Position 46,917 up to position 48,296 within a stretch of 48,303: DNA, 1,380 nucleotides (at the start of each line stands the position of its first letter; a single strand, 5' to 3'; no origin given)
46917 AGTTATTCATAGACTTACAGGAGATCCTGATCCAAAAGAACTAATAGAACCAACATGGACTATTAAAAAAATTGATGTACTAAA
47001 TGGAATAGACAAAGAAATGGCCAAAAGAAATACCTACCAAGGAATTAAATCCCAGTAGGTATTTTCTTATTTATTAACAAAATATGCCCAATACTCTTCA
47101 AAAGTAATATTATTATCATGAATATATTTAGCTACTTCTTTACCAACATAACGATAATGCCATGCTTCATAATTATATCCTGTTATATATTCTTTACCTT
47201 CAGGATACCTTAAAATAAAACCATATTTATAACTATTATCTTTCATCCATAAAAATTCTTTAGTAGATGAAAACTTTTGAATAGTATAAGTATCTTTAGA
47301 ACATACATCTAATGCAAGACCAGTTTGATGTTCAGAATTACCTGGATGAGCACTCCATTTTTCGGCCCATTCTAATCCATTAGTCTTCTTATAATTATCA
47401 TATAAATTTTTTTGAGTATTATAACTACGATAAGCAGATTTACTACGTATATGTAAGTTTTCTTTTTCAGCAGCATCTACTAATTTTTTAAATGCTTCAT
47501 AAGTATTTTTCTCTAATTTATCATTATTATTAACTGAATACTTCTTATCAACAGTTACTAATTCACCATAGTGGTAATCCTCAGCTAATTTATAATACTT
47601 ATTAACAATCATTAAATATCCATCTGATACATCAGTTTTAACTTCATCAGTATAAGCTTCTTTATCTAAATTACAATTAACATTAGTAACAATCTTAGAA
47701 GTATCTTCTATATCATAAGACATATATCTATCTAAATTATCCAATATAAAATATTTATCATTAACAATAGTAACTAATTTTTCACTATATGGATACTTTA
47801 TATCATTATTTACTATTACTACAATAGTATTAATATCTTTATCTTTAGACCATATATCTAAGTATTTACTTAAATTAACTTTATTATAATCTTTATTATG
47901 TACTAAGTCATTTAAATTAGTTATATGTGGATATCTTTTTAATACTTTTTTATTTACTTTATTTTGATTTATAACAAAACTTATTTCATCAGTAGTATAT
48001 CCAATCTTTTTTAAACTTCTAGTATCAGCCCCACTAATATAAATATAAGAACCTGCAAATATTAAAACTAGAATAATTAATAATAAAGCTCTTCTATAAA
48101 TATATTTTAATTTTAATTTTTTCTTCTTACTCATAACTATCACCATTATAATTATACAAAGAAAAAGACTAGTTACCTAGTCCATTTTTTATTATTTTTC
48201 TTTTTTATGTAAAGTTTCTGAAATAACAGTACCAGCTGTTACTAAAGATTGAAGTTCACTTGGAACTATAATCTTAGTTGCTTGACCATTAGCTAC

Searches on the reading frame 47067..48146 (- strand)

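Call 31: search_protein_families(library=pfam, proteins=[window:47067-48146:-], max_evalue=0.01)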
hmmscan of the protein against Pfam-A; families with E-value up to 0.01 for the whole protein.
window:47067-48146:- (359 aa): 1 family
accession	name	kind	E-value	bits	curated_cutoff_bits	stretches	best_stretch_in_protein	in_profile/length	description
PF02557.22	VanY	-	2.9e-42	144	25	1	209-336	2-132/132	D-alanyl-D-alanine carboxypeptidase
